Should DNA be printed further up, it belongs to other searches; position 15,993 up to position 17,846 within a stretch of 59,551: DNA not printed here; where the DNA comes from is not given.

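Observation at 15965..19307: Lidless Hsp70 inside a four-gene membrane-protein cassette at the distal end of the late operon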

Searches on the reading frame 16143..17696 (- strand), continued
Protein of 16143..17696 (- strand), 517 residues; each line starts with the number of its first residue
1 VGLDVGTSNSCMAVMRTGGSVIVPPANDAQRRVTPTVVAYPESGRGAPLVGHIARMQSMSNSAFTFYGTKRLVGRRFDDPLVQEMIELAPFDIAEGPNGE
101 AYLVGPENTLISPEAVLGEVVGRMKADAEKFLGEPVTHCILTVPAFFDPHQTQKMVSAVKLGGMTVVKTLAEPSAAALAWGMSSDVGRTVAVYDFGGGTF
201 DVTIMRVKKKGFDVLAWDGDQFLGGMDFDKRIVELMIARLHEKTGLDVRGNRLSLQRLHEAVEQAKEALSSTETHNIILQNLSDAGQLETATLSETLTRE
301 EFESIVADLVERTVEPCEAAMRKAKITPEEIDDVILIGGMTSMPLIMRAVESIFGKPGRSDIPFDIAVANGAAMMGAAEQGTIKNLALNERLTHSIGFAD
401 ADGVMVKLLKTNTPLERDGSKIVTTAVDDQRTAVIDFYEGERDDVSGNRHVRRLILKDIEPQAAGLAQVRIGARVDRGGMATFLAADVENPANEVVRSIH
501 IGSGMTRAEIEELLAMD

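Call 71: find_homologous_proteins(query=A7, max_evalue=1e-60)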
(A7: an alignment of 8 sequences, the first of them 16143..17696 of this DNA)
Query A7 (8 sequences) (517 aa, profile of the alignment): 4264 proteins with E <= 1e-60 among 8000 candidates; the best 120 are listed.
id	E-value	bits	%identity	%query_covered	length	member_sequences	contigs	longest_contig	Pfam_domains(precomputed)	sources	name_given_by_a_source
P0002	2.3e-263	893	72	100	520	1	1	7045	PF00012.27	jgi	jgi:molecular chaperone DnaK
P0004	5.1e-259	878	52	99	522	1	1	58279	PF00012.27,PF06723.20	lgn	-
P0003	5.1e-259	878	61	100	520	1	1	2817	PF00012.27,PF06723.20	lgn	-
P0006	6.1e-259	878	44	100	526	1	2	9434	PF00012.27,PF06723.20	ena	-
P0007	5.2e-257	872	43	100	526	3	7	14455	PF00012.27,PF06723.20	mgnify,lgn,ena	mgnify:CR=1 FL=1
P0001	1.0e-248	844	100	97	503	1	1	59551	PF00012.27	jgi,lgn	-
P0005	1.8e-246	837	54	96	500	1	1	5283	PF00012.27,PF06723.20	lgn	-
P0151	4.2e-191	654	38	99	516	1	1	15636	PF00012.27,PF06723.20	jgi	jgi:molecular chaperone DnaK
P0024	2.0e-181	622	42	100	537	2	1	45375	PF00012.27,PF06723.20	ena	-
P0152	1.7e-175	603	40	98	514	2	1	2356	PF00012.27,PF06723.20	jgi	jgi:molecular chaperone DnaK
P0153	1.4e-173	596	38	99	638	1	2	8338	PF00012.27,PF06723.20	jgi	jgi:molecular chaperone DnaK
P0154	3.4e-172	592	37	99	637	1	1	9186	PF00012.27,PF06723.20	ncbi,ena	-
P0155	5.8e-172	591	39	99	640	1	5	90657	PF00012.27,PF06723.20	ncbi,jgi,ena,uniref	ncbi:MAG: molecular chaperone DnaK [Elstera sp.]|jgi:molecular chaperone DnaK|uniref:molecular chape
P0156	9.0e-172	590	38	99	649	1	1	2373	PF00012.27,PF06723.20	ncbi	-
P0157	1.2e-171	590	38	99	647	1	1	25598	PF00012.27,PF06723.20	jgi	jgi:molecular chaperone DnaK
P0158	1.2e-171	590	38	99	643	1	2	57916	PF00012.27,PF06723.20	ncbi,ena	-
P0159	2.3e-171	589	39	99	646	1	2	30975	PF00012.27,PF06723.20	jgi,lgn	jgi:molecular chaperone DnaK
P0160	3.1e-171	589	39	99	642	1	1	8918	PF00012.27,PF06723.20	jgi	-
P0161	3.4e-171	589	37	99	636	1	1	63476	PF00012.27,PF06723.20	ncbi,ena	ncbi:MAG: molecular chaperone DnaK [Alphaproteobacteria bacterium]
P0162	4.9e-171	588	38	99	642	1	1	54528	PF00012.27,PF06723.20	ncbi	-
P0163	5.2e-171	588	38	99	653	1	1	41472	PF00012.27,PF06723.20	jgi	jgi:molecular chaperone DnaK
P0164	6.7e-171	588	39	99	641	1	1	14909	PF00012.27,PF06723.20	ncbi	-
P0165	7.7e-171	587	37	99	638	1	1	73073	PF00012.27,PF06723.20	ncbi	-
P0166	8.6e-171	587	39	99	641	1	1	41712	PF00012.27,PF06723.20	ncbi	-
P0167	8.6e-171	587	39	99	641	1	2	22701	PF00012.27,PF06723.20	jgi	jgi:molecular chaperone DnaK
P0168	1.0e-170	587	38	100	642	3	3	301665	PF00012.27,PF06723.20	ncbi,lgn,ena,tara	tara:strand:+ start:80789 stop:82717 length:1929 start_codon:yes stop_codon:yes gene_type:complete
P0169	1.0e-170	587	38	99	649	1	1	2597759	PF00012.27,PF06723.20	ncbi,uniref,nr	ncbi:molecular chaperone DnaK [endosymbiont of unidentified scaly snail isolate Monju]|uniref:molecu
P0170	1.1e-170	587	38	99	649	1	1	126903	PF00012.27,PF06723.20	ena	-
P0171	1.5e-170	586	39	99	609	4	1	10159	PF00012.27,PF06723.20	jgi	-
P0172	1.5e-170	586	39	99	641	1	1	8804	PF00012.27,PF06723.20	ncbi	-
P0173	1.5e-170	586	38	99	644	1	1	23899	PF00012.27,PF06723.20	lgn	-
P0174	1.5e-170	586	37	99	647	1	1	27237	PF00012.27,PF06723.20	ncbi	-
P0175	1.6e-170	586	39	99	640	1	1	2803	PF00012.27,PF06723.20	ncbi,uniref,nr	ncbi:molecular chaperone DnaK [Elstera litoralis]|uniref:Chaperone protein DnaK n=1 Tax=Elstera lito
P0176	1.6e-170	586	40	100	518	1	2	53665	PF00012.27,PF06723.20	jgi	jgi:molecular chaperone DnaK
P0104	1.9e-170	586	40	99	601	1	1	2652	PF00012.27,PF06723.20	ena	-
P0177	2.0e-170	586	37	99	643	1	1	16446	PF00012.27,PF06723.20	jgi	-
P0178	2.0e-170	586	39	99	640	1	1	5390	PF00012.27,PF06723.20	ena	-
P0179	2.1e-170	586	37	99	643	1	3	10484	PF00012.27,PF06723.20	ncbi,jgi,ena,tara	tara:strand:+ start:376 stop:2307 length:1932 start_codon:yes stop_codon:yes gene_type:complete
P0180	2.1e-170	586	39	99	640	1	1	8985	PF00012.27,PF06723.20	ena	-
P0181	3.1e-170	585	39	99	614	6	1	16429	PF00012.27,PF06723.20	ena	-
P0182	3.3e-170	585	39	99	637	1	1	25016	PF00012.27,PF06723.20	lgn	-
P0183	3.4e-170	585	40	99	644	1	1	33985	PF00012.27,PF06723.20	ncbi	ncbi:MAG: molecular chaperone DnaK [Alphaproteobacteria bacterium]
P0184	3.7e-170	585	38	99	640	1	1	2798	PF00012.27,PF06723.20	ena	-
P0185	3.7e-170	585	38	99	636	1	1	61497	PF00012.27,PF06723.20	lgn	-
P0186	4.0e-170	585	38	99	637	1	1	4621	PF00012.27,PF06723.20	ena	-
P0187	5.0e-170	585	39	99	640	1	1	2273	PF00012.27,PF06723.20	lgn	-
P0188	5.2e-170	585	39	99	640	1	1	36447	PF00012.27,PF06723.20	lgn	-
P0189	5.5e-170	585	39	99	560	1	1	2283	PF00012.27,PF06723.20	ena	-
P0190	5.6e-170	584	37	99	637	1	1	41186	PF00012.27,PF06723.20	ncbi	-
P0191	5.7e-170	584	37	99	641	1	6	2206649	PF00012.27,PF06723.20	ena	-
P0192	7.4e-170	584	38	99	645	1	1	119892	PF00012.27,PF06723.20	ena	-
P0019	7.8e-170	584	42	100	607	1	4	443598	PF00012.27,PF06723.20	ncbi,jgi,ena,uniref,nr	ncbi:molecular chaperone DnaK [Pyrinomonas methylaliphatogenes]|jgi:molecular chaperone DnaK|uniref:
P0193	1.1e-169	584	37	99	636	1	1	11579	PF00012.27,PF06723.20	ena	-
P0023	1.1e-169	583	42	100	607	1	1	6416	PF00012.27,PF06723.20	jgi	jgi:molecular chaperone DnaK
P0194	1.3e-169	583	37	99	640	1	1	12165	PF00012.27,PF06723.20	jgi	jgi:molecular chaperone DnaK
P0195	1.4e-169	583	37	99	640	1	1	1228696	PF00012.27,PF06723.20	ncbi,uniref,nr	ncbi:molecular chaperone DnaK [Oceanomicrobium pacificus]|uniref:Chaperone protein DnaK n=1 Tax=Ocea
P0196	1.8e-169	583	39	99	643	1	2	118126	PF00012.27,PF06723.20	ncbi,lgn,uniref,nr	ncbi:molecular chaperone DnaK [Nitrosomonas marina]|uniref:Chaperone protein DnaK n=1 Tax=Nitrosomon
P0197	2.1e-169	583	39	99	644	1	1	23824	PF00012.27,PF06723.20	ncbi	-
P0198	2.1e-169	583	38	99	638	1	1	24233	PF00012.27,PF06723.20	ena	-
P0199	2.2e-169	583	37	99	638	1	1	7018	PF00012.27,PF06723.20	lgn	-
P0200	2.2e-169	583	37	99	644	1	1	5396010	PF00012.27,PF06723.20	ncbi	ncbi:MAG: molecular chaperone DnaK [Acuticoccus sp.]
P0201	2.4e-169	582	38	94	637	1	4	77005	PF00012.27,PF06723.20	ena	-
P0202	2.7e-169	582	37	99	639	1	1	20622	PF00012.27,PF06723.20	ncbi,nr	ncbi:MAG TPA: molecular chaperone DnaK [Alphaproteobacteria bacterium]|nr:molecular chaperone DnaK [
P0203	3.4e-169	582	37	99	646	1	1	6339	PF00012.27,PF06723.20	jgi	jgi:molecular chaperone DnaK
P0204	3.5e-169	582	38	99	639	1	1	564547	PF00012.27,PF06723.20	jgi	jgi:molecular chaperone DnaK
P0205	3.8e-169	582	38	99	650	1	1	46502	PF00012.27,PF06723.20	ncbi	-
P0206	4.0e-169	582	37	99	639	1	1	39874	PF00012.27,PF06723.20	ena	-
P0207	4.6e-169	581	39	99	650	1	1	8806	PF00012.27,PF06723.20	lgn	-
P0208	5.0e-169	581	37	99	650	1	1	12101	PF00012.27,PF06723.20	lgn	-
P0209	5.5e-169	581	37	99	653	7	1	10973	PF00012.27,PF06723.20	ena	-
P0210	5.6e-169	581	37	99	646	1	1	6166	PF00012.27,PF06723.20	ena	-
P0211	6.7e-169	581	39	99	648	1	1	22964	PF00012.27,PF06723.20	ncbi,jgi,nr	ncbi:MAG TPA: molecular chaperone DnaK [Gammaproteobacteria bacterium]|nr:molecular chaperone DnaK [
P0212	7.5e-169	581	39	99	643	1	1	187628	PF00012.27,PF06723.20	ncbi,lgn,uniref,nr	ncbi:molecular chaperone DnaK [Nitrosomonas marina]|uniref:Chaperone protein DnaK n=1 Tax=Nitrosomon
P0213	7.5e-169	581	38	99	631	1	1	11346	PF00012.27,PF06723.20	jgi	jgi:molecular chaperone DnaK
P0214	8.5e-169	581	37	99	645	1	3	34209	PF00012.27,PF06723.20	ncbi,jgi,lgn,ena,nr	ncbi:MAG: molecular chaperone DnaK [Alphaproteobacteria bacterium]|nr:molecular chaperone DnaK [Alph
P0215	8.6e-169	581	39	99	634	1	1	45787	PF00012.27,PF06723.20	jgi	-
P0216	8.8e-169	581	38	99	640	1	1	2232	PF00012.27,PF06723.20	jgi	-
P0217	9.0e-169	581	36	99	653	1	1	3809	PF00012.27,PF06723.20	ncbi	-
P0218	9.3e-169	580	38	99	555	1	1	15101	PF00012.27,PF06723.20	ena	-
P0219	9.8e-169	580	38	100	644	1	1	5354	PF00012.27,PF06723.20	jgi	jgi:molecular chaperone DnaK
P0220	1.0e-168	580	38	99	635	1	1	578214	PF00012.27,PF06723.20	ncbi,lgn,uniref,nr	ncbi:molecular chaperone DnaK [Acuticoccus mangrovi]|uniref:Chaperone protein DnaK n=1 Tax=Acuticocc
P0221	1.0e-168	580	37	99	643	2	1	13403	PF00012.27,PF06723.20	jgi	jgi:molecular chaperone DnaK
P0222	1.1e-168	580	39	99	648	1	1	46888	PF00012.27,PF06723.20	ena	-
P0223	1.2e-168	580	38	99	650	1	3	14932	PF00012.27,PF06723.20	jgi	jgi:molecular chaperone DnaK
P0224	1.2e-168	580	37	99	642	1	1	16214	PF00012.27,PF06723.20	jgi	-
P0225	1.3e-168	580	38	99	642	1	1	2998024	PF00012.27,PF06723.20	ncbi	ncbi:MAG: molecular chaperone DnaK [Methyloligella sp. ZOD6]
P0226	1.4e-168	580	38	100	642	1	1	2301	PF00012.27,PF06723.20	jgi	-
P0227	1.5e-168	580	37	99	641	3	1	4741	PF00012.27,PF06723.20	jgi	jgi:molecular chaperone DnaK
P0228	1.6e-168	580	38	99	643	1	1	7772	PF00012.27,PF06723.20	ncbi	-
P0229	1.6e-168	580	39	99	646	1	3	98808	PF00012.27,PF06723.20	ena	-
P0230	1.7e-168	580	37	99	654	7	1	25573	PF00012.27,PF06723.20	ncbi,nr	ncbi:MAG TPA: molecular chaperone DnaK [Dongiaceae bacterium]|nr:molecular chaperone DnaK [Dongiacea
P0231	1.7e-168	580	36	99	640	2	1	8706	PF00012.27,PF06723.20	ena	-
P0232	1.9e-168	579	38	100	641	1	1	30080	PF00012.27,PF06723.20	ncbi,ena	-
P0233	2.0e-168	579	38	99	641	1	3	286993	PF00012.27,PF06723.20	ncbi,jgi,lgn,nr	ncbi:MAG: molecular chaperone DnaK [Proteobacteria bacterium]|jgi:molecular chaperone DnaK|nr:molecu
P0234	2.3e-168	579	37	99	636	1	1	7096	PF00012.27,PF06723.20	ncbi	-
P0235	2.5e-168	579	39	99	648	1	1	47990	PF00012.27,PF06723.20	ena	-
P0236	2.8e-168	579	38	99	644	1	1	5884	PF00012.27,PF06723.20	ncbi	-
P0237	3.0e-168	579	37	99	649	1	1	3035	PF00012.27,PF06723.20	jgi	jgi:molecular chaperone DnaK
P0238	3.1e-168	579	38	99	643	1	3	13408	PF00012.27,PF06723.20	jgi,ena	-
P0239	3.2e-168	579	39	99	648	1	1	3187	PF00012.27,PF06723.20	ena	-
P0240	3.3e-168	579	37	99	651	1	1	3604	PF00012.27,PF06723.20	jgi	jgi:molecular chaperone DnaK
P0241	3.6e-168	579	36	99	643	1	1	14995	PF00012.27,PF06723.20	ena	-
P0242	3.6e-168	579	38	99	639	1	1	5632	PF00012.27,PF06723.20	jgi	jgi:molecular chaperone DnaK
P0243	3.7e-168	578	37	99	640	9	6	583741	PF00012.27,PF06723.20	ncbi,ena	ncbi:MAG: molecular chaperone DnaK [Rhodospirillaceae bacterium]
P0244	3.7e-168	578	39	99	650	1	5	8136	PF00012.27,PF06723.20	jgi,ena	jgi:molecular chaperone DnaK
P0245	3.8e-168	578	39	99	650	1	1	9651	PF00012.27,PF06723.20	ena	-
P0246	3.9e-168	578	38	99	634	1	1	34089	PF00012.27,PF06723.20,PF14450.13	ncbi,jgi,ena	jgi:molecular chaperone DnaK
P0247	4.1e-168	578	38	99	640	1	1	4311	PF00012.27,PF06723.20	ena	-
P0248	4.2e-168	578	38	99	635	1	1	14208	PF00012.27,PF06723.20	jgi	jgi:molecular chaperone DnaK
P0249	4.7e-168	578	37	99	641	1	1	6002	PF00012.27,PF06723.20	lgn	-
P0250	5.2e-168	578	39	99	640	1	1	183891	PF00012.27,PF06723.20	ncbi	-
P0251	5.5e-168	578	39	99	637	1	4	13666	PF00012.27,PF06723.20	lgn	-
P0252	6.4e-168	578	39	100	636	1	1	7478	PF00012.27,PF06723.20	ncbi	-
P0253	7.3e-168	578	38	99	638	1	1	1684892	PF00012.27,PF06723.20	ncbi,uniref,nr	ncbi:molecular chaperone DnaK [Candidatus Paracaedibacter symbiosus]|uniref:molecular chaperone DnaK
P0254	7.4e-168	578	38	99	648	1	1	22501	PF00012.27,PF06723.20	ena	-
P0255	7.4e-168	578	38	99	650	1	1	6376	PF00012.27,PF06723.20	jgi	jgi:molecular chaperone DnaK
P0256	7.5e-168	577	38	99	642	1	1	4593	PF00012.27,PF06723.20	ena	-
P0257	7.5e-168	577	36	99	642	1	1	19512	PF00012.27,PF06723.20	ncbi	-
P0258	7.6e-168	577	37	99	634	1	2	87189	PF00012.27,PF06723.20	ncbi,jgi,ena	jgi:molecular chaperone DnaK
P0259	7.7e-168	577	38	99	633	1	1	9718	PF00012.27,PF06723.20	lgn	-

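Call 77: predict_structure(alignment_id=A6)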
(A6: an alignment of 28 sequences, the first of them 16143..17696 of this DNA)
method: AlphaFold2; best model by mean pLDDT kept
length: 517 residues; sequences in the alignment: 28
mean_pLDDT: 88.1   pTM: 0.71
mean pLDDT of the five models: 88.1, 87.3, 86.2, 84.2, 84.2
residues with pLDDT >= 90: 283; 70-90: 206; 50-70: 26; < 50: 2
segments of 3 or more residues with pLDDT < 50: none
pLDDT, mean of each block of 10 residues (from residue 1): 91 79 82 90 79 85 89 92 84 93 93 96 94 91 87 95 93 85 74 91 83 85 89 94 92 89 92 95 89 96 96 95 94 90 94 93 81 85 58 84 91 76 88 93 89 92 89 84 92 90 81 76
secondary structure, 60 per line:
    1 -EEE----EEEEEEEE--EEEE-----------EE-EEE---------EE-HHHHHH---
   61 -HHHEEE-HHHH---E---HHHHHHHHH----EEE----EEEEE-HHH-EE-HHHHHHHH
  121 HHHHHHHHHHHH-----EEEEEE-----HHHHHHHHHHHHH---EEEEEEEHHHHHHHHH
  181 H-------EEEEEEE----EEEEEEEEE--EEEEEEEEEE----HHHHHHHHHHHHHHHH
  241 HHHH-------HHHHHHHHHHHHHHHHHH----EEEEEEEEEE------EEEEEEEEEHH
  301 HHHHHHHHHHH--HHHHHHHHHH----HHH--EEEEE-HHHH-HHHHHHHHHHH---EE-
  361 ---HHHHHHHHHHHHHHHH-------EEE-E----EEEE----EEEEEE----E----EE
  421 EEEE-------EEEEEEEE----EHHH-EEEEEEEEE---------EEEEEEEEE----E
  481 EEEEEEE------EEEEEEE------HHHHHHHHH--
elements in order: E2-4 E9-16 E19-22 E37-39 H52-57 E65-67 H69-72 H80-88 E93-95 E100-104 H113-132 E138-143 H149-161 E165-171 H172-181 E189-195 E200-208 E211-220 H225-244 H252-269 E274-283 E290-298 H299-311 H314-323 E333-337 H339-342 H344-354 H364-379 E387-389 E396-399 E404-409 E419-424 E432-439 E449-457 E467-475 E480-487 E494-500 H507-515
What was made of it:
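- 16143..17708 (-): Lidless Hsp70 (NBD + linker + SBDβ + helix αA). Annotated GTG start at 17696 (517 aa); probable true start is ATC at 17708 (521 aa). AF2 pLDDT 88 (call 77).
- On Hsp70 superfamily (Pfam PF00012): AF2 gives eight β-strands at 387-500 (call 77).
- On Actin/ParM/MreB cytoskeletal ATPases: An SBDβ is present (call 77).
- Checked: AF2 (pLDDT 88.1) gives NBD + SBDβ + one terminal helix at 507-515 (call 77).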
